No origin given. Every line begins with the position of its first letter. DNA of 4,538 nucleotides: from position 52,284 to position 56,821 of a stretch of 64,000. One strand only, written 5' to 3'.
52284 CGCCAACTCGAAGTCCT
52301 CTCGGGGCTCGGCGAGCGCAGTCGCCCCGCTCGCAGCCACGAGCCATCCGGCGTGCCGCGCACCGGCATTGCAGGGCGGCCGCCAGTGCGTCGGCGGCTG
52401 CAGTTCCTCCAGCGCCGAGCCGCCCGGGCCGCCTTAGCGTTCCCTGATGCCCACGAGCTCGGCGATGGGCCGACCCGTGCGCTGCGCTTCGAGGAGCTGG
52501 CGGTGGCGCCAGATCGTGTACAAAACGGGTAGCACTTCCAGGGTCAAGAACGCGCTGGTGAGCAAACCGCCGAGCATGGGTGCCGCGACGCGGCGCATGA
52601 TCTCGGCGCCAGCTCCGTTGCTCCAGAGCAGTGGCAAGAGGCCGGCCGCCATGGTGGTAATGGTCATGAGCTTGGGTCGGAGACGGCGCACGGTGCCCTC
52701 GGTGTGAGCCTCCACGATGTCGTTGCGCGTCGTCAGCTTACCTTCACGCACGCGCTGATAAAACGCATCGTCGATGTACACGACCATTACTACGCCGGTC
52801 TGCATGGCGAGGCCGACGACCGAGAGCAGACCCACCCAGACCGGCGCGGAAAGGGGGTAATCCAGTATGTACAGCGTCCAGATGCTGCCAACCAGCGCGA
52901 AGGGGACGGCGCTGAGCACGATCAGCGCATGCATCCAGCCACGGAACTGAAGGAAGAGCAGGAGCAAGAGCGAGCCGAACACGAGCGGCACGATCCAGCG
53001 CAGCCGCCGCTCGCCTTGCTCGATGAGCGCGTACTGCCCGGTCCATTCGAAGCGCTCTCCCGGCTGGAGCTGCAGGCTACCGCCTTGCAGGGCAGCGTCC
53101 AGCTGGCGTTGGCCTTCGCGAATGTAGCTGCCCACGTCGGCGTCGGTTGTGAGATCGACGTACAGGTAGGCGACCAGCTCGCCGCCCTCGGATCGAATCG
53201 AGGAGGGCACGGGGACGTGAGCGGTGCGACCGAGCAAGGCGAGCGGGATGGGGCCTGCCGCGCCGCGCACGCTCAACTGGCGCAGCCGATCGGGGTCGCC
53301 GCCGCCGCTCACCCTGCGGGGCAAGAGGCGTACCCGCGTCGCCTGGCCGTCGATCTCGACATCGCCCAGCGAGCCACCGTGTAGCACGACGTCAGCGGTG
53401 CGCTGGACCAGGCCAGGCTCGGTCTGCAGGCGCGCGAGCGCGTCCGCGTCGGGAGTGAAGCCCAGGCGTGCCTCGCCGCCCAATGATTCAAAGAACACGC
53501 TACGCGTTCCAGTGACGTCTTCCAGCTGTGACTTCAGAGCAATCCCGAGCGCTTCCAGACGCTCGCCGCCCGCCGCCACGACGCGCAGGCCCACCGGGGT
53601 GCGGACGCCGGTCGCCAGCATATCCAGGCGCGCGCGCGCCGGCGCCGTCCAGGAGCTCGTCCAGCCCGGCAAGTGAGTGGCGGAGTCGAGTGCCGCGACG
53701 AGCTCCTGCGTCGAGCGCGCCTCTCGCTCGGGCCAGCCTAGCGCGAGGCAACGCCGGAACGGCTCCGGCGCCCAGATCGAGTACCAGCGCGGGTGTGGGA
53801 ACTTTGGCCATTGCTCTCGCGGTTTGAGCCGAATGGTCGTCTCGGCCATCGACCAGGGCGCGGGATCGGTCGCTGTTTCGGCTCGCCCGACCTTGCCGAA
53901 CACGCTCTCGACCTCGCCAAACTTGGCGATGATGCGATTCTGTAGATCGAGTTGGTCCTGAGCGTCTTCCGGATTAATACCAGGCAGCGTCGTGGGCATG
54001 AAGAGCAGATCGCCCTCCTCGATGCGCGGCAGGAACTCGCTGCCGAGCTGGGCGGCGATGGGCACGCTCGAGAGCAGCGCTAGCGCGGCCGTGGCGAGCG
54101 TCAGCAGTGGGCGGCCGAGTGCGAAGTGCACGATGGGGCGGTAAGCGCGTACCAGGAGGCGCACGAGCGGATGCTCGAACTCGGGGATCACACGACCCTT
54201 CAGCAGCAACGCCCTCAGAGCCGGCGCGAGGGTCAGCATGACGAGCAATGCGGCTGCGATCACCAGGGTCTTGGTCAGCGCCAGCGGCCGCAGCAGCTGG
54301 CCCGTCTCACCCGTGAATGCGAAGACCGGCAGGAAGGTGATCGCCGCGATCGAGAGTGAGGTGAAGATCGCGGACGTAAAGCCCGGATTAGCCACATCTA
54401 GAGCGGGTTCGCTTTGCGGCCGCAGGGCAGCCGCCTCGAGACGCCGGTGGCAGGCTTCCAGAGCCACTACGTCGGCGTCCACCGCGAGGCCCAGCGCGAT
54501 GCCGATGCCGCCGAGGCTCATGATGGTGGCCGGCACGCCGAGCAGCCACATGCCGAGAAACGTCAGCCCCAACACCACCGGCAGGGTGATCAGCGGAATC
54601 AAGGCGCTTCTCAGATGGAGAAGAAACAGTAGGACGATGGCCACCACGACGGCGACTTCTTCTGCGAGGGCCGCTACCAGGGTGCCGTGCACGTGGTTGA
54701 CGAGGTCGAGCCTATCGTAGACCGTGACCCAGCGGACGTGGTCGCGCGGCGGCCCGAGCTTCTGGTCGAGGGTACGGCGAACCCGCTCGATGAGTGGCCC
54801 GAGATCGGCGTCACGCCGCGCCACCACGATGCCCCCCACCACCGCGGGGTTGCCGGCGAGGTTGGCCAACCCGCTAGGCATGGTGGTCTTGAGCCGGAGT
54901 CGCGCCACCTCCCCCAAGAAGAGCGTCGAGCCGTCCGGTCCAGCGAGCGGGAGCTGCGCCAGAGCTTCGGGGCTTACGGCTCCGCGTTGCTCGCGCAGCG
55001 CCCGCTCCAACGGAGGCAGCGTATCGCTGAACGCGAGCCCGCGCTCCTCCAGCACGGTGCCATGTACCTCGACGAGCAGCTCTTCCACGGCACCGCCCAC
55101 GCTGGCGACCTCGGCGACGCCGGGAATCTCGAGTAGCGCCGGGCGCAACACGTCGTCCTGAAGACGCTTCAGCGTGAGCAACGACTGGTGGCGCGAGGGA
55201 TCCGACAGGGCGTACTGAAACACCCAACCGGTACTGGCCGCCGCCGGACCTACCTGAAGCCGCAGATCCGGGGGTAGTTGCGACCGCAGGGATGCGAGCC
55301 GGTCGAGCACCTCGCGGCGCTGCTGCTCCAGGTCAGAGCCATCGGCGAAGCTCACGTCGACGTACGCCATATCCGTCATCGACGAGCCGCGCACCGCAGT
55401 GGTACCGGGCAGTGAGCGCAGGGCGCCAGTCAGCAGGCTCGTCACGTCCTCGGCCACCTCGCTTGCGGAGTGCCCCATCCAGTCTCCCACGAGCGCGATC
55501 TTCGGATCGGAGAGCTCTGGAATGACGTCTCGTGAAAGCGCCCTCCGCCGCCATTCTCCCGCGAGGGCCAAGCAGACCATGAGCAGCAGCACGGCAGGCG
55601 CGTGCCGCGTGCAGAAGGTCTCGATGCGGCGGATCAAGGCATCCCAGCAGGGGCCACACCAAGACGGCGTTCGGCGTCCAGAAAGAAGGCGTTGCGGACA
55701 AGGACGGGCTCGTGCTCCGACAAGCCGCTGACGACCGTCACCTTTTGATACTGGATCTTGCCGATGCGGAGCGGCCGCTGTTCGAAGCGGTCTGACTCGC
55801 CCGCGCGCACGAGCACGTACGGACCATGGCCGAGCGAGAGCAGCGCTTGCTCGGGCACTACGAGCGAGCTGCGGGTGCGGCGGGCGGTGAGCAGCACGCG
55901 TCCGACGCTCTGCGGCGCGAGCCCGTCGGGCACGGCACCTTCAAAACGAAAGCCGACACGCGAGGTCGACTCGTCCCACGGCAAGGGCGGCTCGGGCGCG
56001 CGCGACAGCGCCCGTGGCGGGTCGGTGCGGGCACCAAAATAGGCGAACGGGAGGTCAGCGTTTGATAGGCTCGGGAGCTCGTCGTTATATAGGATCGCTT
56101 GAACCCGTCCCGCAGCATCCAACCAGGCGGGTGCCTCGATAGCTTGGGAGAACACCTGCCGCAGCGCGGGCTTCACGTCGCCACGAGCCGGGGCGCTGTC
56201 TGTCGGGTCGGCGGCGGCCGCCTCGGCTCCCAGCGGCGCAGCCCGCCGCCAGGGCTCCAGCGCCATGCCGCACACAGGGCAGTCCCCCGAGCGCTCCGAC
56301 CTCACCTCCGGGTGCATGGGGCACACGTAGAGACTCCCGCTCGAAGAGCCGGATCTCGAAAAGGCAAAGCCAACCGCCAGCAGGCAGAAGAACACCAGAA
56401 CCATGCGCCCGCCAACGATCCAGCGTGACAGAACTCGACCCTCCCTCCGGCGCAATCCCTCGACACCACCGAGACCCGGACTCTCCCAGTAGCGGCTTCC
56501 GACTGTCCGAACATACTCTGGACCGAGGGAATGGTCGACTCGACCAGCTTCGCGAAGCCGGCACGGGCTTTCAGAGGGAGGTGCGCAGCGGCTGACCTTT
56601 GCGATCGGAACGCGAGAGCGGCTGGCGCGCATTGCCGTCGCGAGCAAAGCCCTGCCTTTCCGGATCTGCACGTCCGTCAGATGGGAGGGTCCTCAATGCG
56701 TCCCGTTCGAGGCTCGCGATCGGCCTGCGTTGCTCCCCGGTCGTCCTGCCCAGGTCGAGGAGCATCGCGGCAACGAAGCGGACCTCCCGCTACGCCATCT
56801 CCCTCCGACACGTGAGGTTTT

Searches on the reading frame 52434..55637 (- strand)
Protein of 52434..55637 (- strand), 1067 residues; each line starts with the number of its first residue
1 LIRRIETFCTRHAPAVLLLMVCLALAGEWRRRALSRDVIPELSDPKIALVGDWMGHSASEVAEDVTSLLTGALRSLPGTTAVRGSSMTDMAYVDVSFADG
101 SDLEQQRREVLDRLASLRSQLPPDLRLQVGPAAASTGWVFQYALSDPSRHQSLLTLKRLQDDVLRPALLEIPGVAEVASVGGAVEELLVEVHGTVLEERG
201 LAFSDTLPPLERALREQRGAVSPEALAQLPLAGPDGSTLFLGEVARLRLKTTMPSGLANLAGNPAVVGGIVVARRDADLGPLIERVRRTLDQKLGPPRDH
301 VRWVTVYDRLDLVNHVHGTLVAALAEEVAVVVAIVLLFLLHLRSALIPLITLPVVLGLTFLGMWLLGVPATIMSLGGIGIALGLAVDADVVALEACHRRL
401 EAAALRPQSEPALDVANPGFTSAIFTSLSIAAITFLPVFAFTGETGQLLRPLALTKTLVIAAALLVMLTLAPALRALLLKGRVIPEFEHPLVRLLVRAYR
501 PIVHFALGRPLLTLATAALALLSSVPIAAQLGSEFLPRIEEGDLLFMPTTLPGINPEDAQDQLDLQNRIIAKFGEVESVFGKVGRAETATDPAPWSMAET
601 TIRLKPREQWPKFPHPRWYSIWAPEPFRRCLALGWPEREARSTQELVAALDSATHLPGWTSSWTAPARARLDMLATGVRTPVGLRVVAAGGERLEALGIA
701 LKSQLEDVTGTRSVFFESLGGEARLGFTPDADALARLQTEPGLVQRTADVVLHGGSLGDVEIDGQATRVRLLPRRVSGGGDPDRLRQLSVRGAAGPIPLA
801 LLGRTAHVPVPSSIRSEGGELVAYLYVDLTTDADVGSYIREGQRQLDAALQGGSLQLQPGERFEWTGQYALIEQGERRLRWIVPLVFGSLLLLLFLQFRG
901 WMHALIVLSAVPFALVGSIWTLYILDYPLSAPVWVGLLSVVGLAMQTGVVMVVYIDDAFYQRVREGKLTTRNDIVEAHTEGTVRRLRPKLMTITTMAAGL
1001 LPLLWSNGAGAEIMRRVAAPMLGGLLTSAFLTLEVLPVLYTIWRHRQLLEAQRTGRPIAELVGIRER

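Call 7: search_protein_families(library=pfam, proteins=[window:52434-55637:-], max_evalue=0.001)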
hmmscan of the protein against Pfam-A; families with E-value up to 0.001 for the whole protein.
window:52434-55637:- (1067 aa): 1 family
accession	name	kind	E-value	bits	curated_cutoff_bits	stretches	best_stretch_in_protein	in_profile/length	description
PF00873.25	ACR_tran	-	1.3e-143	480.5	28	2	11-612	7-628/1021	AcrB/AcrD/AcrF family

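Call 99: search_protein_families(library=ncbifam, proteins=[window:52434-55637:-], max_evalue=0.00001)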
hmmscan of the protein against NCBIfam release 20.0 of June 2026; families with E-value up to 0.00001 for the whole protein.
window:52434-55637:- (1067 aa): 12 families
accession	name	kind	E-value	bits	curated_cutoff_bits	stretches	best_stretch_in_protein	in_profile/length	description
TIGR00914.1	2A0601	subfamily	3.6e-191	637.5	701.45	2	1-612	1-639/1051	CusA/CzcA family heavy metal efflux RND transporter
NF033617.1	RND_permease_2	subfamily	2.6e-81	273.9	1250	2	11-608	6-617/1009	multidrug efflux RND transporter permease subunit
NF000282.2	RND_permease_1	subfamily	2e-66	224.7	1250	3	233-587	253-614/1029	multidrug efflux RND transporter permease subunit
TIGR00915.1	2A0602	subfamily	6.4e-59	199.8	940.35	2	233-584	254-614/1050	efflux RND transporter permease subunit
NF007133.0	PRK09579.1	equivalog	3.4e-48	164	1763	2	221-553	235-566/1017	multidrug efflux RND transporter permease subunit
NF007905.0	PRK10614.1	equivalog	5.7e-47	160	1774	2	14-584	12-600/1025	multidrug efflux RND transporter permease subunit MdtC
NF007131.0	PRK09577.1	equivalog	2.6e-45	154.5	1768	2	218-553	237-578/1045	multidrug efflux RND transporter permease subunit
NF000037.1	RND_perm_OqxB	exception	5.1e-38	130.5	2200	2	235-484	259-504/1050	multidrug efflux RND transporter permease subunit OqxB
NF007842.1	PRK10555.1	equivalog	7.7e-38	129.9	1854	2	233-480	254-498/1036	multidrug efflux RND transporter permease AcrD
NF007798.0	PRK10503.1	equivalog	6.8e-33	113.3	1584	2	888-1045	875-1024/1040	MdtB/MuxB family multidrug efflux RND transporter permease subunit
NF011706.2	PRK15127.1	equivalog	6.9e-33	113.6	2150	2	234-481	255-499/1049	multidrug efflux RND transporter permease subunit AcrB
TIGR00921.1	2A067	subfamily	1.1e-08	33.6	351.9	0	885-1042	200-345/733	hydrophobe/amphiphile efflux-3 (HAE3) family transporter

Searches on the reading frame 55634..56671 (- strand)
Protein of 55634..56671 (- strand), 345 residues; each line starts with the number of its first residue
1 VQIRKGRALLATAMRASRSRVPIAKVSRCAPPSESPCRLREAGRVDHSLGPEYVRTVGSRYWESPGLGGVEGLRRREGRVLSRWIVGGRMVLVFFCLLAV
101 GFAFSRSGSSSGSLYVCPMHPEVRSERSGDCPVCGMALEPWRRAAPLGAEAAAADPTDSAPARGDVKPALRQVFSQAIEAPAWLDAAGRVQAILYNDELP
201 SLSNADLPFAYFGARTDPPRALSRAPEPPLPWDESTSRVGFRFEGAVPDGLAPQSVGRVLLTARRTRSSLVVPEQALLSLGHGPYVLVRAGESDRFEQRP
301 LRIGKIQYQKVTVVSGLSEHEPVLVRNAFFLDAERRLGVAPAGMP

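Call 7: search_protein_families(library=pfam, proteins=[window:55634-56671:-], max_evalue=0.001)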
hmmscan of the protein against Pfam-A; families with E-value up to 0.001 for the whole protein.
window:55634-56671:- (345 aa): 1 family
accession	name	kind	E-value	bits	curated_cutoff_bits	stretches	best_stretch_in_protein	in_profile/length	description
PF19335.5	HMBD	-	4.5e-13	49.3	23.6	1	115-140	2-27/28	Heavy metal binding domain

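Call 99: search_protein_families(library=ncbifam, proteins=[window:55634-56671:-], max_evalue=0.00001)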
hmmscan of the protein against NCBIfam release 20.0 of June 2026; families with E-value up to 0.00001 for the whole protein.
window:55634-56671:- (345 aa): 3 families
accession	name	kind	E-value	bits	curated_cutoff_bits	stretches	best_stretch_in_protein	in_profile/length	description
TIGR01730.1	RND_mfp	subfamily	2.5e-08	33.3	94.9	1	236-332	220-314/322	efflux RND transporter periplasmic adaptor subunit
TIGR00999.1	8a0102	subfamily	4.7e-07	29.2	319.3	1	252-332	192-271/271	CzcB/NccB family metal efflux transporter periplasmic adaptor subunit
NF045680.1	DiMtlExpIhpB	equivalog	5.6e-06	25.6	450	1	257-335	244-318/326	divalent metal ion exporter adaptor subunit IhpB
